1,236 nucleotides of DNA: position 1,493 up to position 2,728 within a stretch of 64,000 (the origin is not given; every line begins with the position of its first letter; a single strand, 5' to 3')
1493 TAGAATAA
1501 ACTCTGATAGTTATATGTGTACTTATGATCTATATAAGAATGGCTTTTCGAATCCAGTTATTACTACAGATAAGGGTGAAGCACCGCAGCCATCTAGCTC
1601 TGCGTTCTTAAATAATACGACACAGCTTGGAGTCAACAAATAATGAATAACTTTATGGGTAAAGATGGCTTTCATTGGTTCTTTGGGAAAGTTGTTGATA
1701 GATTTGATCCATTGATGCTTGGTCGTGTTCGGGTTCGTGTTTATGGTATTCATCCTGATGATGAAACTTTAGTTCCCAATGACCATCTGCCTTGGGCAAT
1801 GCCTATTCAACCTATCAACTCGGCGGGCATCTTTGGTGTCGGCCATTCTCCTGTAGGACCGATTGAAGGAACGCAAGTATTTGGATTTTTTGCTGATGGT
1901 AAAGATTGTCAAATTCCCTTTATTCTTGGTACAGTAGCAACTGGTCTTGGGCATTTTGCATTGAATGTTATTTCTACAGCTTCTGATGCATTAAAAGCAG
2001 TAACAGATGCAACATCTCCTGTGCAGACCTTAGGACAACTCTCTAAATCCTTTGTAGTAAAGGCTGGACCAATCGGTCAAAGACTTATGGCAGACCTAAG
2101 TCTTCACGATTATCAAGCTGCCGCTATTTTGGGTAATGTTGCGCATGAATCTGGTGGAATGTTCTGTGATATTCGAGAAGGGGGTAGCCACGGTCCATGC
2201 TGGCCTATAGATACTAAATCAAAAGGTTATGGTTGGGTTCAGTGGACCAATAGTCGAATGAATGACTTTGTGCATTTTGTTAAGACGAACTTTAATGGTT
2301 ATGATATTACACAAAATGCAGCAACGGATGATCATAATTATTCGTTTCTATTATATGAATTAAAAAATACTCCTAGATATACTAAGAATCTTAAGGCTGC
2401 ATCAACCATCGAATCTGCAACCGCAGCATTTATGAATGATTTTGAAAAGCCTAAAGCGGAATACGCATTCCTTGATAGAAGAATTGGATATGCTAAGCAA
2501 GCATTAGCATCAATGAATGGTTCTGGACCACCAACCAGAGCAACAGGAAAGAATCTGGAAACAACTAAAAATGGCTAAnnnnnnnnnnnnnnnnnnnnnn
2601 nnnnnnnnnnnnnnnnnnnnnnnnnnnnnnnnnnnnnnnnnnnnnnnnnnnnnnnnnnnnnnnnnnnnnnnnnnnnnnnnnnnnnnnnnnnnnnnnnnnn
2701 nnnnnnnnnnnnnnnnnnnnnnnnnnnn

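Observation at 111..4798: Spike complex with a genetically split gp5 and two different peptidoglycan-hydrolase domains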

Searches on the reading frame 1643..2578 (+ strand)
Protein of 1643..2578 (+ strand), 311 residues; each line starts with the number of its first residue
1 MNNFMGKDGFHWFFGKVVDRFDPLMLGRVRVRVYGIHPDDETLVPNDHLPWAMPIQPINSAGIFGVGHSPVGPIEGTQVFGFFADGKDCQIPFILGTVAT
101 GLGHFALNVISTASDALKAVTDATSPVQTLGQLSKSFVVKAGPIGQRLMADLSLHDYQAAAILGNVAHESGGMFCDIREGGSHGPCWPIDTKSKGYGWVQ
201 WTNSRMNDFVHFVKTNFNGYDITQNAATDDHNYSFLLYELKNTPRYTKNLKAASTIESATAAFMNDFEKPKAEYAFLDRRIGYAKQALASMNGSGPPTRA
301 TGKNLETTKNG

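Call 3: search_protein_families(library=pfam, proteins=[window:1643-2578:+], max_evalue=0.1)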
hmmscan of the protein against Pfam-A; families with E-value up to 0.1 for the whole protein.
window:1643-2578:+ (311 aa): 2 families
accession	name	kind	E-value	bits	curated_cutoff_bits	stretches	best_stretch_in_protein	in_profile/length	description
PF18013.6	Phage_lysozyme2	-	2.1e-22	80.3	28.2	1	145-289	7-138/140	Phage tail lysozyme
PF06714.17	Gp5_OB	-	1.6e-13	51.5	25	1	40-100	11-70/144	Gp5 N-terminal OB domain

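Call 4: search_protein_families(library=phrogs, proteins=[window:1643-2578:+], max_evalue=0.001)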
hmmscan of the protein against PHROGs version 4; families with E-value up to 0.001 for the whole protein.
window:1643-2578:+ (311 aa): 9 families
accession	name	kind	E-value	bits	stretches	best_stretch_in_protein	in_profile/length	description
phrog_430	-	tail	1.1e-41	144.2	1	2-99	10-106/868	baseplate hub subunit and tail lysozyme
phrog_694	-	tail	2e-25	90.2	1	2-98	13-113/851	baseplate hub and tail lysozyme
phrog_10479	-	unknown function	2.7e-19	69.6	1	112-295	827-1022/1083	-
phrog_1922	-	tail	1.1e-17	64.8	1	2-129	9-148/932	baseplate hub subunit and tail lysozyme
phrog_33098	-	tail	1.6e-11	44.7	1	28-106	51-125/641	baseplate hub and tail lysozyme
phrog_8949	-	unknown function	2.9e-09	37.9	1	154-286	348-466/557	-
phrog_9570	-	tail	2.3e-07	31.1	1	115-301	457-626/689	tail length tape measure protein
phrog_37871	-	tail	2.6e-06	28.4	1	12-54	4-45/257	baseplate protein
phrog_512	-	unknown function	0.00062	20.4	1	152-213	69-129/199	-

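Call 21: search_solved_structures(query=window:1643-2578:+, max_evalue=1, show_alignments=2)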
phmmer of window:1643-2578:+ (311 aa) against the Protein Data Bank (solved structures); distinct sequences matched with E-value up to 1: 5.
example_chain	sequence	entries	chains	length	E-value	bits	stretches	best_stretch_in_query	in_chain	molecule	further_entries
1pdl_A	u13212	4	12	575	1e-20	77.8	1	8-97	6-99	Tail-associated lysozyme | Peptidoglycan hydrolase gp5 | gp5, baseplate central spike protein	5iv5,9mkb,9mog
1k28_A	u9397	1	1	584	1e-20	77.8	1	8-97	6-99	TAIL-ASSOCIATED LYSOZYME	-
1wth_A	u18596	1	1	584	1e-20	77.7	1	8-97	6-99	Tail-associated lysozyme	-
2z6b_A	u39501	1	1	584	1.9e-20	76.9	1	10-97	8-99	Tail-associated lysozyme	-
9f4a_BB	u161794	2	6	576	2.3e-20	76.6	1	7-86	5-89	Baseplate central spike protein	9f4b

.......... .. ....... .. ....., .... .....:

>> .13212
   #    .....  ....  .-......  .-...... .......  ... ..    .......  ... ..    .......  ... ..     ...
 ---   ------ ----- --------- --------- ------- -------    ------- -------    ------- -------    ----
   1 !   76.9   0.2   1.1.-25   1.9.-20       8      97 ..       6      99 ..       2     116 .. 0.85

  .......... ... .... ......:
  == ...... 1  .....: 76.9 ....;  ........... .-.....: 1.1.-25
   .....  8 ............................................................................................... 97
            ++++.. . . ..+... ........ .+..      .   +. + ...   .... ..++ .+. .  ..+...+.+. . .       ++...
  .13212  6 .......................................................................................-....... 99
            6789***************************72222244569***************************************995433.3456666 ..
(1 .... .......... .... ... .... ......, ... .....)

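Call 25: find_homologous_proteins(query=window:1643-2578:+, max_evalue=0.00001)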
Query window:1643-2578:+ (311 aa): 89 proteins with E <= 0.00001 among 828 candidates.
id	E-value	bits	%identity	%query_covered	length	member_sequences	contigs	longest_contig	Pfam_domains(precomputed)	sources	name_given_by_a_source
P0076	2.6e-214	729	100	100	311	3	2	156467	PF06714.18,PF18013.7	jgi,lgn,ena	-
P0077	1.4e-147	509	70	98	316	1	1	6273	PF06714.18,PF18013.7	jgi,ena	jgi:hypothetical protein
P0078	1.9e-145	502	70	98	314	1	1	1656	PF06714.18,PF18013.7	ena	-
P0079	2.9e-144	499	71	98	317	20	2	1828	PF06714.18,PF18013.7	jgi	jgi:hypothetical protein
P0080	4.1e-144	498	70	98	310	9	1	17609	PF06714.18,PF18013.7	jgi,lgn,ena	jgi:hypothetical protein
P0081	2.7e-143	495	69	98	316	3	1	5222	PF06714.18,PF18013.7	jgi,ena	jgi:hypothetical protein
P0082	6.5e-138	478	67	99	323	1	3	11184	PF06714.18,PF18013.7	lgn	-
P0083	3.0e-135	469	67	98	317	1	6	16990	PF06714.18,PF18013.7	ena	-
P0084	1.4e-133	463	66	100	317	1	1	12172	PF06714.18,PF18013.7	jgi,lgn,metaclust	metaclust:\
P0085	1.4e-129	450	63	98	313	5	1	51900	PF06714.18,PF18013.7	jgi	jgi:hypothetical protein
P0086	9.9e-127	441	63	98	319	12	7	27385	PF06714.18,PF18013.7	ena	-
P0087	2.1e-126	440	63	97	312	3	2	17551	PF06714.18,PF18013.7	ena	-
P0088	3.6e-125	436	63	96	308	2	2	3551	PF06714.18,PF18013.7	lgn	-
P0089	1.1e-112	395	59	97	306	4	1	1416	PF06714.18,PF18013.7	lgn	-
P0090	3.3e-112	393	56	97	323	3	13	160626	PF06714.18,PF18013.7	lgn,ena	-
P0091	1.3e-111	391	57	97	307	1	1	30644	PF06714.18,PF18013.7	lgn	-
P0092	9.9e-111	388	58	97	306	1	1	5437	PF06714.18,PF18013.7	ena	-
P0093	1.9e-110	387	57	98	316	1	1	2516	PF06714.18,PF18013.7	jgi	-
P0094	1.2e-100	355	54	97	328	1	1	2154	PF06714.18,PF18013.7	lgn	-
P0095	1.7e-91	325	51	97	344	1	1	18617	PF06714.18,PF18013.7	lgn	-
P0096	1.1e-89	319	51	99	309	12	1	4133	PF06714.18,PF18013.7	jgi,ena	jgi:hypothetical protein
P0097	3.3e-87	311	51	98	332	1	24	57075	PF06714.18,PF18013.7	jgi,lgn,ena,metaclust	metaclust:\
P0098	2.5e-81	292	50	97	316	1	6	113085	PF06714.18,PF18013.7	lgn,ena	-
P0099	1.4e-71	260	46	99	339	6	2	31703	PF06714.18,PF18013.7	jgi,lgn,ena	jgi:hypothetical protein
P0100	2.3e-61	226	47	81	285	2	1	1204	PF06714.18,PF18013.7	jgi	jgi:hypothetical protein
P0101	5.3e-59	218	39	97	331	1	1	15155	PF06714.18,PF18013.7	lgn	-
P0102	1.2e-57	214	43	94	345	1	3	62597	PF06714.18,PF18013.7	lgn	-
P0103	6.4e-53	198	41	92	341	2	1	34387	PF06714.18,PF18013.7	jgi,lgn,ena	jgi:hypothetical protein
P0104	2.5e-50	190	58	47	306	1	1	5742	PF06714.18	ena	-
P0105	2.7e-50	190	36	96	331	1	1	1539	PF06714.18,PF18013.7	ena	-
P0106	1.0e-48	185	60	47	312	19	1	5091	PF06714.18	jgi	-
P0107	7.1e-47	179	42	72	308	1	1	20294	PF06714.18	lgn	-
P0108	2.0e-46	177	61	44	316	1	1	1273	PF06714.18,PF00959.25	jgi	jgi:GH24 family phage-related lysozyme (muramidase)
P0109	5.0e-46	176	61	41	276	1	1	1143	PF06714.18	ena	-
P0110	6.1e-46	176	49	56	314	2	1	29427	PF06714.18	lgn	-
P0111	1.0e-45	175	58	44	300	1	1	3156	PF06714.18,PF00959.25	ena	-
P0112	3.6e-45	173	63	40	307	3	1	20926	PF06714.18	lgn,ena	-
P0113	4.9e-45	173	59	44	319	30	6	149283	PF06714.18,PF00959.25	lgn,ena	-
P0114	6.4e-45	172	57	46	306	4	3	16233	PF06714.18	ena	-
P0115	6.7e-45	172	66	38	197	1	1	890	PF06714.18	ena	-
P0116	8.8e-45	172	57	44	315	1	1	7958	PF06714.18,PF00959.25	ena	-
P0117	1.3e-44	171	73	34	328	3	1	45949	PF06714.18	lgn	-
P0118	1.8e-44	171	58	44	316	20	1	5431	PF06714.18,PF00959.25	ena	-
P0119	1.9e-44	171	62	37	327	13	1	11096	PF06714.18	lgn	-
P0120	7.2e-44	169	59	41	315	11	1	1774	PF06714.18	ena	-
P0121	2.0e-39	154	34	94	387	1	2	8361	PF06714.18,PF18013.7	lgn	-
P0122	5.9e-39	153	56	38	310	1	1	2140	PF06714.18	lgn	-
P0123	1.8e-31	128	65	30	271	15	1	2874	PF04717.19,PF06714.18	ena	-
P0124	7.3e-30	123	60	31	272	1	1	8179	PF06714.18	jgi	jgi:hypothetical protein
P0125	1.3e-29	122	60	32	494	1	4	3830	PF05257.23,PF06714.18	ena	-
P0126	5.7e-28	116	59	32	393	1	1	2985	PF06714.18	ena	-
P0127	7.5e-28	116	59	32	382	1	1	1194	PF06714.18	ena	-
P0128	8.9e-28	116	54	35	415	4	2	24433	PF06714.18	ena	-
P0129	1.6e-27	115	64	30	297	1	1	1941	PF06714.18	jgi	jgi:hypothetical protein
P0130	3.5e-27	114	58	32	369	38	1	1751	PF06714.18,PF22178.4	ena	-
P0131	7.5e-27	113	62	29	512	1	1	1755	PF06714.18,PF22178.4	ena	-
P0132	1.9e-26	112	51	37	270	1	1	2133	PF06714.18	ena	-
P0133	1.9e-26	111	55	30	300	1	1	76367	PF06714.18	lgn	-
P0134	2.3e-26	111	55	32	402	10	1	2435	PF06714.18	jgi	-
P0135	3.8e-26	111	53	34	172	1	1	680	PF06714.18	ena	-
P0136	1.5e-25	109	59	30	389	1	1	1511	PF06714.18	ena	-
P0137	3.0e-25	108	59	30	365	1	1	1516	PF06714.18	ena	-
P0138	3.4e-25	107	48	40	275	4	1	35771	PF06714.18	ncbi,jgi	jgi:hypothetical protein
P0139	5.2e-25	107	57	28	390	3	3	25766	PF06714.18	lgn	-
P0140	2.1e-24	105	56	31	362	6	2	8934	PF06714.18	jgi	jgi:LAS superfamily LD-carboxypeptidase LdcB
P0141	4.8e-24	104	48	40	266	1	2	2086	PF06714.18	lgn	-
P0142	2.6e-23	101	52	31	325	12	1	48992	PF04717.19,PF06714.18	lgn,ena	-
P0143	4.2e-23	100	54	32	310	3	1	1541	PF06714.18,PF06715.19,PF22178.4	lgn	-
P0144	1.5e-22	99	52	31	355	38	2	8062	PF06714.18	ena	-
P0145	7.3e-22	96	53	31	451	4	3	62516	PF06714.18,PF22178.4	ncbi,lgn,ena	-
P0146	3.6e-21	94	53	30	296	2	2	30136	PF06714.18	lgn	-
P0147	5.1e-20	90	49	31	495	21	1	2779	PF06714.18,PF22178.4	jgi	jgi:hypothetical protein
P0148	7.6e-20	90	55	29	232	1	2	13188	PF06714.18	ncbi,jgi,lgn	jgi:hypothetical protein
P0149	7.9e-20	90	52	31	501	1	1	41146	PF06714.18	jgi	jgi:hypothetical protein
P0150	8.8e-20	90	51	32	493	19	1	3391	PF06714.18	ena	-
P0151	1.0e-19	89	52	29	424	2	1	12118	PF06714.18,PF06715.19,PF22178.4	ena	-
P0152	1.3e-19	89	52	30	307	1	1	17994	PF06714.18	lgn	-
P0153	3.2e-19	88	53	29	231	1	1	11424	PF06714.18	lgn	-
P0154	5.9e-19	87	51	31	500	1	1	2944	PF06714.18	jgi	-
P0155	5.9e-19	87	50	32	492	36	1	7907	PF06714.18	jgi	-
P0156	1.9e-18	85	49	31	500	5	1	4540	PF06714.18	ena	-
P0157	4.0e-18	84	48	31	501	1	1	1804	PF06714.18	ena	-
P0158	7.1e-18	83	39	46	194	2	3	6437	PF18013.7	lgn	-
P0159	8.1e-18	83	51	30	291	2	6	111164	PF06714.18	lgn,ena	-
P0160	3.0e-17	81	53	30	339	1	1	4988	PF06714.18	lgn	-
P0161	2.5e-13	68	38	52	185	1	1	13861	PF18013.7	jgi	jgi:hypothetical protein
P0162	3.4e-13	68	47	31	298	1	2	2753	PF06714.18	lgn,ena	-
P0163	4.0e-13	68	45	29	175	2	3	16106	PF06714.18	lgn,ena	-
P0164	6.5e-10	57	38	51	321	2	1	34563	PF18013.7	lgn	-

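Call 44: predict_structure(alignment_id=A2)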
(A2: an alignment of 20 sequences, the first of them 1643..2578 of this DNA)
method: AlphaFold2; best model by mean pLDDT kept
length: 311 residues; sequences in the alignment: 20
mean_pLDDT: 76.9   pTM: 0.55
mean pLDDT of the five models: 76.9, 74.7, 74.4, 70.4, 69.7
residues with pLDDT >= 90: 111; 70-90: 119; 50-70: 26; < 50: 55
segments of 3 or more residues with pLDDT < 50: 1-4, 60-62, 65-67, 101-128, 296-311
pLDDT, mean of each block of 10 residues (from residue 1): 54 86 79 84 85 69 49 77 79 77 34 41 45 70 88 93 94 90 93 93 94 93 94 93 82 94 90 87 90 55 34 34
secondary structure, 60 per line:
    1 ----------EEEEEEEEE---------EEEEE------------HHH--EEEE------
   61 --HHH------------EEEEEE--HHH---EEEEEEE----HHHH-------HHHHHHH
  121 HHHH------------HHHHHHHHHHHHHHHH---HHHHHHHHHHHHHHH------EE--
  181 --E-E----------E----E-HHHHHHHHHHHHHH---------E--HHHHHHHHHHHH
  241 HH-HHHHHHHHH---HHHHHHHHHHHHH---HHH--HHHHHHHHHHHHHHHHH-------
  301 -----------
elements in order: E11-19 E29-33 E51-54 E78-83 E92-98 H103-106 H114-124 H137-152 H156-170 H203-216 H229-242 H244-252 H256-268 H277-293

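Call 50: fold_search(model_id=the predicted structure, library=pdb)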
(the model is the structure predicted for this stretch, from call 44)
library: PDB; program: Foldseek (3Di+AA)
matches with E <= 10: 157; with E <= 0.001: 8
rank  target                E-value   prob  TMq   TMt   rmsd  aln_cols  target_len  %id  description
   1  1pdl_A                1.3e-09  1.00  0.30  0.18  19.0       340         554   18  Fitting of gp5 in the cryoEM reconstruction of the bacteriophage T4 baseplate (released 2003-09-09)
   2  1k28_A                4.8e-09  1.00  0.29  0.18  18.8       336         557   18  The Structure of the Bacteriophage T4 Cell-Puncturing Device (released 2002-02-06)
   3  9mkb_gE               3.5e-08  1.00  0.29  0.18  17.4       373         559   18  Structure of the bacteriophage T4 portal-neck-tail complex (released 2025-12-24)
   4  2z6b_A                6.1e-08  1.00  0.30  0.18  15.6       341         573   19  Crystal Structure Analysis of (gp27-gp5)3 conjugated with Fe(III) protoporphyrin (released 2008-04-15)
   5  9f4a_BB               1.9e-07  1.00  0.31  0.19  17.1       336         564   23  Interface between baseplate cup and extended tail tube/sheath of Klebsiella phage KP1 variant vB_Kpn_Lilla1 (released 2025-05-14)
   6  1wth_A                2.5e-07  1.00  0.29  0.17  18.7       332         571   20  Crystal structure of gp5-S351L mutant and gp27 complex (released 2005-03-08)
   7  9vzk_q                9.1e-05  1.00  0.22  0.33   8.8       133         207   22  Cryo-EM structure of bacteriophage P1 baseplate in C3 (released 2025-10-22)
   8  3csq_D                9.8e-04  1.00  0.34  0.33   4.0       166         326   18  Crystal and cryoEM structural studies of a cell wall degrading enzyme in the bacteriophage phi29 tail (released 2008-07-01)
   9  3csq_A                3.0e-03  1.00  0.38  0.37   3.4       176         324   17  Crystal and cryoEM structural studies of a cell wall degrading enzyme in the bacteriophage phi29 tail (released 2008-07-01)
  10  3csr                  4.3e-03  1.00  0.36  0.66   5.3       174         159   19  Crystal and cryoEM structural studies of a cell wall degrading enzyme in the bacteriophage phi29 tail (released 2008-07-01)
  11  8kea_D                4.5e-03  1.00  0.20  0.25   8.7       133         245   18  Cyanophage A-1(L) baseplate-initiators (released 2024-04-10)
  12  9gtr_q                8.0e-03  1.00  0.21  0.10   7.2       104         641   23  Cryo-EM structure of a contractile injection system in Streptomyces coelicolor, the baseplate complex in extended stat (released 2025-06-18)
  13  7aef_q                8.9e-03  1.00  0.21  0.12   6.9       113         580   21  Cryo-EM structure of an extracellular contractile injection system in marine bacterium Algoriphagus machipongonensis,  (released 2022-02-23)
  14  9jg9_G                1.1e-02  1.00  0.20  0.11   7.1       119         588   21  Structure of the BtpeA effector and BtaeB effector bound to the VgrG spike from the Type VI secretion system (released 2025-09-10)
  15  2y8p_A                2.3e-02  0.75  0.23  0.33  10.3       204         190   16  Crystal Structure of an Outer Membrane-Anchored Endolytic Peptidoglycan Lytic Transglycosylase (MltE) from Escherichia (released 2011-04-13)
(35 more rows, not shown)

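Call 70: find_encoding_contigs(protein=P0113, flank=4000, max_places=1)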
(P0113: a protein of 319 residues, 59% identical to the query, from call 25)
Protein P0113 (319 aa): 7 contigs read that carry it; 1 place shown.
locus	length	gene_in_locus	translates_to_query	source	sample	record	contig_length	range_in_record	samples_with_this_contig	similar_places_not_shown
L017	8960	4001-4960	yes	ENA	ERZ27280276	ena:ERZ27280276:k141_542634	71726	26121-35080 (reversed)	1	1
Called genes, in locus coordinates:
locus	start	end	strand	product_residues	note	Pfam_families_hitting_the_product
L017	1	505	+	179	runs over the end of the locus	-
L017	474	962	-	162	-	PF08722:Tn7_TnsA-like_N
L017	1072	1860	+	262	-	-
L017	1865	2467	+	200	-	PF11246:Phage_gp53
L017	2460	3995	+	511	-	-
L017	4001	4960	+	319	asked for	PF06714:Gp5_OB, PF00959:Phage_lysozyme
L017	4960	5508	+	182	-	PF18013:Phage_lysozyme2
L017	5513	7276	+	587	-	-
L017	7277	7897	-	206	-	-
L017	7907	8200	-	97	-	-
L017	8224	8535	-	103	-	-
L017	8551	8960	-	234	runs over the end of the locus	PF03567:Sulfotransfer_2 (weak)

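Call 71: find_encoding_contigs(protein=P0140, flank=4000, max_places=1)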
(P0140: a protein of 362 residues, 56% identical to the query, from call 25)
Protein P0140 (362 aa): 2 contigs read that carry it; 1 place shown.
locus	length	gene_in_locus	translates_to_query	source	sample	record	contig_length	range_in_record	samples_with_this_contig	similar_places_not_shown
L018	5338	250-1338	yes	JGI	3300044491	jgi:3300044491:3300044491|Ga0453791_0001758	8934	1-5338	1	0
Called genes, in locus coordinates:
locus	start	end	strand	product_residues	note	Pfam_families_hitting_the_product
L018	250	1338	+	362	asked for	PF06714:Gp5_OB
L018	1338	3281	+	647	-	PF06714:Gp5_OB (faint), PF22178:Gp5_trimer_C (faint)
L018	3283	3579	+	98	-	PF05488:PAAR_motif (faint)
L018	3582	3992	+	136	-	PF00565:SNase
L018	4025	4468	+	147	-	PF04965:GPW_gp25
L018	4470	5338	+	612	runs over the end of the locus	PF21379:Gp6-like_1st, PF21387:Gp6_C-I (weak)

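Call 72: find_encoding_contigs(protein=P0117, flank=4000, max_places=1)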
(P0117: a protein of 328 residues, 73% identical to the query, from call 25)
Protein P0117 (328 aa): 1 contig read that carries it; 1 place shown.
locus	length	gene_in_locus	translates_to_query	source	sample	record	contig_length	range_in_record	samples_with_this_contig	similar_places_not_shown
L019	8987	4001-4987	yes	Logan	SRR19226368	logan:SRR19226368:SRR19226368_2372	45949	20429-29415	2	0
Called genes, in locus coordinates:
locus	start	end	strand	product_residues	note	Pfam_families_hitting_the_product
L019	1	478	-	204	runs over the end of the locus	PF26869:Phage_T4_gp2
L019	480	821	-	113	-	PF08722:Tn7_TnsA-like_N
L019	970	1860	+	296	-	-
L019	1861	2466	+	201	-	PF11246:Phage_gp53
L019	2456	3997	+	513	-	-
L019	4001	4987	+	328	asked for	PF06714:Gp5_OB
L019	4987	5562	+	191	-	PF18013:Phage_lysozyme2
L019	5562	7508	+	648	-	-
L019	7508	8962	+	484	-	-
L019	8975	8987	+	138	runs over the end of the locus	PF04965:GPW_gp25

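Call 75: search_protein_families(library=pfam, proteins=[L019:4001-4987:+, L019:7508-8962:+, L018:250-1338:+], max_evalue=0.01)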
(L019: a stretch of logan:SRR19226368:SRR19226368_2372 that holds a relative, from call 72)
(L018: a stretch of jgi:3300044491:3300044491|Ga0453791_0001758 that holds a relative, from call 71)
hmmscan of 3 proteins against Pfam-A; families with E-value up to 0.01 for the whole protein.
L019:4001-4987:+ (328 aa): 2 families
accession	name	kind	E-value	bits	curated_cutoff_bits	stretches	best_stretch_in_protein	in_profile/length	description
PF06714.17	Gp5_OB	-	3.9e-13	50.3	25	1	35-104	1-73/144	Gp5 N-terminal OB domain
PF07486.17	Hydrolase_2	-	0.00049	21.1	27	1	169-230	1-53/100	Cell Wall Hydrolase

L019:7508-8962:+ (484 aa): 0 families

L018:250-1338:+ (362 aa): 2 families
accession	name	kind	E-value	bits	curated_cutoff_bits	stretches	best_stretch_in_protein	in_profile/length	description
PF06714.17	Gp5_OB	-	2.2e-17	64.1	25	1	50-149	10-105/144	Gp5 N-terminal OB domain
PF02557.22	VanY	-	4.2e-05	23.8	25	1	223-289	4-75/132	D-alanyl-D-alanine carboxypeptidase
